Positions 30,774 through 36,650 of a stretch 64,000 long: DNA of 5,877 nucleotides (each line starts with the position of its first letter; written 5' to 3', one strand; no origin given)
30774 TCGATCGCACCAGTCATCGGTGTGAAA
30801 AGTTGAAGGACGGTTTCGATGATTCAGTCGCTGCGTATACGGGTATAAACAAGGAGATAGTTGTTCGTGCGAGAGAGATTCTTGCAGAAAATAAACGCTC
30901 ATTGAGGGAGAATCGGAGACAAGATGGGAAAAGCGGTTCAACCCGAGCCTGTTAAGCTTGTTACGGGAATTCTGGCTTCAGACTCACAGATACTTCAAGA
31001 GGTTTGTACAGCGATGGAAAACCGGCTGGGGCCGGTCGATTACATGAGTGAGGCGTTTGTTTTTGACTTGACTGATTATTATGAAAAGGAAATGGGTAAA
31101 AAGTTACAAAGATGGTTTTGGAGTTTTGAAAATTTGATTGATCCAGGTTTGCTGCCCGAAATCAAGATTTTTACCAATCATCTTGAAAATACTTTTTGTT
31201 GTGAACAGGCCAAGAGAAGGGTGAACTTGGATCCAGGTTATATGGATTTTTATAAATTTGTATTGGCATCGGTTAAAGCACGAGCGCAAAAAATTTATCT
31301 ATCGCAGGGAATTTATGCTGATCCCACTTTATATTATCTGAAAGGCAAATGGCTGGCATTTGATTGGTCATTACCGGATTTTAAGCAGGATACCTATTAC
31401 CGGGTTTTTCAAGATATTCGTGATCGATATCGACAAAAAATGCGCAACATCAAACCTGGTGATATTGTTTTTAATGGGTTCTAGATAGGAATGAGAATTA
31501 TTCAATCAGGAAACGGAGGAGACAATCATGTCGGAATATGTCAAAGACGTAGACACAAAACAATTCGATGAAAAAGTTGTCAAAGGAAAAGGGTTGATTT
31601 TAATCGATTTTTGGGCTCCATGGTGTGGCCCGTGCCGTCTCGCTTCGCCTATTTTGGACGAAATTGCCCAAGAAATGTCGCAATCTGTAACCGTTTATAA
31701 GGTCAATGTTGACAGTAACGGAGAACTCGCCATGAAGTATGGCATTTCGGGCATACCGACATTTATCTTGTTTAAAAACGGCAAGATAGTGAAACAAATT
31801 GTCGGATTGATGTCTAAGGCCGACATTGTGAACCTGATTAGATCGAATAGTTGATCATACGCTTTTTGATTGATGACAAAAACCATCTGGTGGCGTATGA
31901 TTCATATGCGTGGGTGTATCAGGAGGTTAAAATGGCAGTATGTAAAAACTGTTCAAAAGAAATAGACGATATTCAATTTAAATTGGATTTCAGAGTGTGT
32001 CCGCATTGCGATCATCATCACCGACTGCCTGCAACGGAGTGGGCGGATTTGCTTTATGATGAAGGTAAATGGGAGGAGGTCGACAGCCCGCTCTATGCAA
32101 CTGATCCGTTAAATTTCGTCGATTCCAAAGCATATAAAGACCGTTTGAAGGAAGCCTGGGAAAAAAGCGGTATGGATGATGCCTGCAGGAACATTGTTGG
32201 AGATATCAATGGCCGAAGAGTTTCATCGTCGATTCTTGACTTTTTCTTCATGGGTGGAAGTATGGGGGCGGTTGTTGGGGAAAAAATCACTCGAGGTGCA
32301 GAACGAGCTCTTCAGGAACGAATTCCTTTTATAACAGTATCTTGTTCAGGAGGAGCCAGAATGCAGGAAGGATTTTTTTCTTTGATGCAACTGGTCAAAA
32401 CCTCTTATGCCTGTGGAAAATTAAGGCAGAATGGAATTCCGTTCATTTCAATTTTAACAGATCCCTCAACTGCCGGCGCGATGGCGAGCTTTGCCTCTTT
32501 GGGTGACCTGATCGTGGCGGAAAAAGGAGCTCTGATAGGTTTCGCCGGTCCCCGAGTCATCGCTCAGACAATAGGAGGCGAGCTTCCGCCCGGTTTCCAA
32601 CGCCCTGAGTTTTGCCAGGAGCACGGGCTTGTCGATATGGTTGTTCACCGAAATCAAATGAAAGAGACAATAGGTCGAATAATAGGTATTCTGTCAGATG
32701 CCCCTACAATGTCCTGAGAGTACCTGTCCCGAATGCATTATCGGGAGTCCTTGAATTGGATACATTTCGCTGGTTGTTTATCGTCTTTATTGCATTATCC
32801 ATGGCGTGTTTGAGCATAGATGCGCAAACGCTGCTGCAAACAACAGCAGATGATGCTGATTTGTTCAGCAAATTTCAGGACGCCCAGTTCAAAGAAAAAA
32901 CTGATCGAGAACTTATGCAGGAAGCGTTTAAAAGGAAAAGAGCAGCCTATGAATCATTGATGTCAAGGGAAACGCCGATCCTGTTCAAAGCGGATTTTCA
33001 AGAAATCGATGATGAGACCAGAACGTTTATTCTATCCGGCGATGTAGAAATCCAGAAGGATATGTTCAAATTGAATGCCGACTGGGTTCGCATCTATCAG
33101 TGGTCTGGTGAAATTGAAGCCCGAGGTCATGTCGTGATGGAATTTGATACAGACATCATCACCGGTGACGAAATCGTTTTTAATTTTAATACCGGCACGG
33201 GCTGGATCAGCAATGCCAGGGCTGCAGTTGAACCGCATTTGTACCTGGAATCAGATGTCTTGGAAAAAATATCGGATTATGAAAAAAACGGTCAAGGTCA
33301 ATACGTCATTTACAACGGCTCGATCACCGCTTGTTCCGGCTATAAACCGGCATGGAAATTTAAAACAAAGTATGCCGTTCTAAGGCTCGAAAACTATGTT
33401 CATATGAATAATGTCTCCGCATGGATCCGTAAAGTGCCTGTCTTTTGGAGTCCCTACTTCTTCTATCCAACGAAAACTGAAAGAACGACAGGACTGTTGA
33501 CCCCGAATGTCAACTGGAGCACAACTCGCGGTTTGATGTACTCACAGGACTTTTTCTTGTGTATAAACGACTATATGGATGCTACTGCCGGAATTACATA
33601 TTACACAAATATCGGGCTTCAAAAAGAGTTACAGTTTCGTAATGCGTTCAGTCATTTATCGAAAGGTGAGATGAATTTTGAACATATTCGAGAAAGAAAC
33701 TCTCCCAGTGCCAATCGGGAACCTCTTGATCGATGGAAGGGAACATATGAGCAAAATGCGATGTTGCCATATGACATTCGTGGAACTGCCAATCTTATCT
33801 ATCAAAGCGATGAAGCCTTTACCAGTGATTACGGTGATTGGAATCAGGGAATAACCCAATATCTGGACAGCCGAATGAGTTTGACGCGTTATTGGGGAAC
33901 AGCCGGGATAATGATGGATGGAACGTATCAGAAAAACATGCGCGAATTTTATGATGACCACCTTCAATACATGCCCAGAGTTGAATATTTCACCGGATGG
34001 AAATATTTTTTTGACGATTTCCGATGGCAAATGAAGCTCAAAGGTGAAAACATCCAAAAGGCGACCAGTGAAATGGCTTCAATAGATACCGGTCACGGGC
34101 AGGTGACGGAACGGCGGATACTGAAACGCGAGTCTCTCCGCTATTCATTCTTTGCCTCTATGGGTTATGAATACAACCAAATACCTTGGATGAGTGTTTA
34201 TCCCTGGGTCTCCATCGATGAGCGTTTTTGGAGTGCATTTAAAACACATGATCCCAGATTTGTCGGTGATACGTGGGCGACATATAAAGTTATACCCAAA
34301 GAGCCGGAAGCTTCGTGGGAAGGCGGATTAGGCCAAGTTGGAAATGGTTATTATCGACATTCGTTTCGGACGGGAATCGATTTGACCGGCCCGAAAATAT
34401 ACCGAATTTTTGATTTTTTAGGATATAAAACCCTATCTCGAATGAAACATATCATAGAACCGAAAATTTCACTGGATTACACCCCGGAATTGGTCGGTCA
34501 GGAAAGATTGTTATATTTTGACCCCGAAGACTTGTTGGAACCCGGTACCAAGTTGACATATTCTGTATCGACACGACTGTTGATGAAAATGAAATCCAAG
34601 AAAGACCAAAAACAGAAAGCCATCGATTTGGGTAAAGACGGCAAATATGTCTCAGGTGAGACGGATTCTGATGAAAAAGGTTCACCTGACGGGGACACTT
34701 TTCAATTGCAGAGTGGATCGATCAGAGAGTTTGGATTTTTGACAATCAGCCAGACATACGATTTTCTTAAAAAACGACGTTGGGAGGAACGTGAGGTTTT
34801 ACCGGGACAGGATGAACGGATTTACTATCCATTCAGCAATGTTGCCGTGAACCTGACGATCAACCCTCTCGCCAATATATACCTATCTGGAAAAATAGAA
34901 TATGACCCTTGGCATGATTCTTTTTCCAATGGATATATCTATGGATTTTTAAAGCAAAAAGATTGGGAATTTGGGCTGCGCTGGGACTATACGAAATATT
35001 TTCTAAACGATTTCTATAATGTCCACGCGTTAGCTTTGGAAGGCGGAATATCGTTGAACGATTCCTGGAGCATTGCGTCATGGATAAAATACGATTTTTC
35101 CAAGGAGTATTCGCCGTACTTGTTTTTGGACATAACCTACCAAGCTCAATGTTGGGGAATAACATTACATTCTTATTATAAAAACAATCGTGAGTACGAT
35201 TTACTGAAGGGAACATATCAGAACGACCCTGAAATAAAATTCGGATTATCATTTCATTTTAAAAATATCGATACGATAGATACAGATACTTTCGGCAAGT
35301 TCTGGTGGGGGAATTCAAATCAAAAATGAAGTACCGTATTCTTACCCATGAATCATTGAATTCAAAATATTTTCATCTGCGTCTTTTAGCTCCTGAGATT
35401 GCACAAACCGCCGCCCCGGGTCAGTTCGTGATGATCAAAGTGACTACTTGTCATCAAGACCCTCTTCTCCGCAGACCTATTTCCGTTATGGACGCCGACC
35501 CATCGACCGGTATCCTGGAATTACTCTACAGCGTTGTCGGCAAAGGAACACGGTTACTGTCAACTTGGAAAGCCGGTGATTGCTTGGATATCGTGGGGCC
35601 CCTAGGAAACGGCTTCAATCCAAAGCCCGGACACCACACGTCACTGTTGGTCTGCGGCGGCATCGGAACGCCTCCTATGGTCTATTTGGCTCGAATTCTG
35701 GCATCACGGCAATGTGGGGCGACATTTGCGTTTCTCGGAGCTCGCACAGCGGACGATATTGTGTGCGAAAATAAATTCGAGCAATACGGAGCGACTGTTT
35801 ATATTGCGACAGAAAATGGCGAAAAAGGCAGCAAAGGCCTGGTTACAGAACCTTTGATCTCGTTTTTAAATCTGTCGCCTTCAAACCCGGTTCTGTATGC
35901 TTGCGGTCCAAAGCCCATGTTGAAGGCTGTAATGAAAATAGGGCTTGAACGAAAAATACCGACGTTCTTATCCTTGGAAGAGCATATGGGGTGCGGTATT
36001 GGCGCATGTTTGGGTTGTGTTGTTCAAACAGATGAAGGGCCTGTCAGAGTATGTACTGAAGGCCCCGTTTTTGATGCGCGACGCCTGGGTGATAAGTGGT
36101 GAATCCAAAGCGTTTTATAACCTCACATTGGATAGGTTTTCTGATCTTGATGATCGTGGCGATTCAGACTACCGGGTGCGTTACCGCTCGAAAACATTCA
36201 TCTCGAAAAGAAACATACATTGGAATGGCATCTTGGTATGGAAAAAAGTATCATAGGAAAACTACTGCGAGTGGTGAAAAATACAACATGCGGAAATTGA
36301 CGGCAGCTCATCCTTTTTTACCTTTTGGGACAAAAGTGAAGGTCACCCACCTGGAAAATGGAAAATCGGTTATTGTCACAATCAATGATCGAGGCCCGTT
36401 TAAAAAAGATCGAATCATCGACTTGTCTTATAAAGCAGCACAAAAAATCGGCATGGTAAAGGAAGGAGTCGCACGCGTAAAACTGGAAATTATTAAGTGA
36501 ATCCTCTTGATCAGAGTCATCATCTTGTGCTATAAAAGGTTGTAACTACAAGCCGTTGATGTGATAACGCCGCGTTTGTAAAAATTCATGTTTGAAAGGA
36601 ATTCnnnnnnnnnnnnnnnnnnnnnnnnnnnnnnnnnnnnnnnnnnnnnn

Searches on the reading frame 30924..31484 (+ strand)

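Call 45: search_protein_families(library=pfam, proteins=[window:30924-31484:+], max_evalue=0.000001)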
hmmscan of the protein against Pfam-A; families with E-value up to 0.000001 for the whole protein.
window:30924-31484:+ (186 aa): 1 family
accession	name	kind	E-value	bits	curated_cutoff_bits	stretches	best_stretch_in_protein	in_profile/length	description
PF14385.11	DUF4416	-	2.9e-54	183.8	27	1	9-169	2-162/162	Domain of unknown function (DUF4416)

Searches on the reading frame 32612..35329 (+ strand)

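Call 45: search_protein_families(library=pfam, proteins=[window:32612-35329:+], max_evalue=0.000001)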
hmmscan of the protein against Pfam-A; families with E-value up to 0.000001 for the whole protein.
window:32612-35329:+ (905 aa): 1 family
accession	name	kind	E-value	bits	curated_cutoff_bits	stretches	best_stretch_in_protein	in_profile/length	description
PF19838.5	LptD_2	-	5.6e-14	52.1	22.5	1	268-672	6-417/464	LptD protein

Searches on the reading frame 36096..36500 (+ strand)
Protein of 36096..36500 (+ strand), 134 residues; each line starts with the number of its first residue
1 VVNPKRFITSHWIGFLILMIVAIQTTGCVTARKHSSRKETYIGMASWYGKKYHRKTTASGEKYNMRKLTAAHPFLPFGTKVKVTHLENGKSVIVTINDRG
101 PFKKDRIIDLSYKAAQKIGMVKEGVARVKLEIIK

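Call 3: search_protein_families(library=pfam, proteins=[window:36096-36500:+], max_evalue=0.01)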
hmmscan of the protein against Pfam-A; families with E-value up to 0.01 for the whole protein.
window:36096-36500:+ (134 aa): 1 family
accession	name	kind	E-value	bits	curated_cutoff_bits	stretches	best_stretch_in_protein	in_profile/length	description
PF03330.24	DPBB_1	-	3.2e-30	104.6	28.8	1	43-129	4-82/83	Lytic transglycolase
